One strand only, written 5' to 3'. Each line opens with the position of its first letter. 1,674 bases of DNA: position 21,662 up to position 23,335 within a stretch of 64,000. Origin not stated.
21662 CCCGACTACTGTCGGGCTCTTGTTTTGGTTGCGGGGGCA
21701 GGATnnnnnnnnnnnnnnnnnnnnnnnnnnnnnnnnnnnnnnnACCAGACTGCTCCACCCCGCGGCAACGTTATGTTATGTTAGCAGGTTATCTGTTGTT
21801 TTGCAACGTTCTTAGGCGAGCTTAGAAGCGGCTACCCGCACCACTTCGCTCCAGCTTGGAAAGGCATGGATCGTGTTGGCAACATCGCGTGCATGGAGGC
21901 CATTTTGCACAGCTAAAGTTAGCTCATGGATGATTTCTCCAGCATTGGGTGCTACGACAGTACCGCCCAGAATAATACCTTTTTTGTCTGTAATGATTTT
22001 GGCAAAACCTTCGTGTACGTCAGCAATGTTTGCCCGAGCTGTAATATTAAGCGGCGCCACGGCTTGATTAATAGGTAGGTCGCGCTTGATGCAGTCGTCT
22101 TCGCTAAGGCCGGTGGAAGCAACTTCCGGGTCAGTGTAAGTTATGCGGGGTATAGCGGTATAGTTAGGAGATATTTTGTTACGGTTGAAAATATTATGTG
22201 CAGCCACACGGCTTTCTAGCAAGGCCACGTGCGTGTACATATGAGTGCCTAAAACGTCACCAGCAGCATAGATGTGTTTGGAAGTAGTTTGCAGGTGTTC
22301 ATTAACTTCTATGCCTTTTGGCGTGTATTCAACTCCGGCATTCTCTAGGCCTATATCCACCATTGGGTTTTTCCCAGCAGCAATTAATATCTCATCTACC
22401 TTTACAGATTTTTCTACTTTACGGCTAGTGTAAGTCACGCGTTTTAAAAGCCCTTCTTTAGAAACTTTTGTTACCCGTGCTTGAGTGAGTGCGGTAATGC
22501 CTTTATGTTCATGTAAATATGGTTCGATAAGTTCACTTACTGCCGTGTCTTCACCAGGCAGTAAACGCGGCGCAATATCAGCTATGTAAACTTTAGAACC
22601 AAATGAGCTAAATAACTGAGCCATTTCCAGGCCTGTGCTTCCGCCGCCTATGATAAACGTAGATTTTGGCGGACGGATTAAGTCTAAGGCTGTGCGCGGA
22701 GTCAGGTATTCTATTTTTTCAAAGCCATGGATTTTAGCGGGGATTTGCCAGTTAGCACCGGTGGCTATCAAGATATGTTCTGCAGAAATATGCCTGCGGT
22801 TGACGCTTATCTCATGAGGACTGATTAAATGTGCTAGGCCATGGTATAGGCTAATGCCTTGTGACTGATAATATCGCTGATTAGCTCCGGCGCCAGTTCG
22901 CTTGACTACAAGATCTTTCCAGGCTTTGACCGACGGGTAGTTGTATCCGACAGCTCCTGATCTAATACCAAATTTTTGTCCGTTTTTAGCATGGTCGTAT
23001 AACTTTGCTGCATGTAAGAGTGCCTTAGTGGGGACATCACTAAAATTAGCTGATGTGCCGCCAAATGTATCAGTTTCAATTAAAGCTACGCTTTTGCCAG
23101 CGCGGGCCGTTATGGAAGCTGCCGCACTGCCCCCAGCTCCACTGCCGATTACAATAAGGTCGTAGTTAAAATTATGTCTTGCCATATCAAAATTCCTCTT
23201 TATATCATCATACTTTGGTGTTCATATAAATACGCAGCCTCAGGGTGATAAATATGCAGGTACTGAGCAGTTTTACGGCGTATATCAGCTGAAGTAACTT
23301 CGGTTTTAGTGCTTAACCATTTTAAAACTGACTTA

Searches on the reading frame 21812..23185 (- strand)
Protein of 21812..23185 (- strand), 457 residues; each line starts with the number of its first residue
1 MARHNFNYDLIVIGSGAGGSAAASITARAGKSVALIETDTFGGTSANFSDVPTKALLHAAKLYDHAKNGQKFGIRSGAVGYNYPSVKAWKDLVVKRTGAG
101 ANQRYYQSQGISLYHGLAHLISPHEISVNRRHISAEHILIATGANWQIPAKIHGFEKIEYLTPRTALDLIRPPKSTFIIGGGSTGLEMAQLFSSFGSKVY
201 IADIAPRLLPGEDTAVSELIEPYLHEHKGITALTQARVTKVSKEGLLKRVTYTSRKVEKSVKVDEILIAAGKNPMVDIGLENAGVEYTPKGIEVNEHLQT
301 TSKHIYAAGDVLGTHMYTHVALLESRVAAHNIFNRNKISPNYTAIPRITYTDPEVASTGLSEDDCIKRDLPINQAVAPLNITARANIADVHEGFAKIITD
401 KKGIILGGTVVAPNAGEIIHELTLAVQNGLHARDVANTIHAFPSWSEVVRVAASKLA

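Call 36: search_protein_families(library=pfam, proteins=[window:21812-23185:-], max_evalue=0.00001)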
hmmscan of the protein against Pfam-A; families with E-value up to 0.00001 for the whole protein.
window:21812-23185:- (457 aa): 8 families
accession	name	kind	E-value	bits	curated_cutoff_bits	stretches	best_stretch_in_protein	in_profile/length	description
PF07992.20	Pyr_redox_2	-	2.6e-52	178.5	26.1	1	8-322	1-288/291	Pyridine nucleotide-disulphide oxidoreductase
PF02852.28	Pyr_redox_dim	-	3.3e-26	92.1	25.3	1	345-452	1-109/110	Pyridine nucleotide-disulphide oxidoreductase, dimerisation domain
PF00070.33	Pyr_redox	-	8.5e-17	61.9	22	1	176-252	2-79/82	Pyridine nucleotide-disulphide oxidoreductase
PF13738.12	Pyr_redox_3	-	1.6e-09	37.9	30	1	125-309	115-305/305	Pyridine nucleotide-disulphide oxidoreductase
PF00890.30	FAD_binding_2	-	2.4e-09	37.4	20.4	0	9-46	1-39/414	FAD binding domain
PF12831.13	FAD_oxidored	-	1.1e-08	35.2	27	1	9-44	1-37/416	FAD dependent oxidoreductase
PF13450.12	NAD_binding_8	-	1.9e-07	31.7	21.9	0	12-52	1-41/68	NAD(P)-binding Rossmann-like domain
PF03486.20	HI0933_like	-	3e-06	27.3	50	0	9-39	2-32/244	HI0933-like protein Rossmann domain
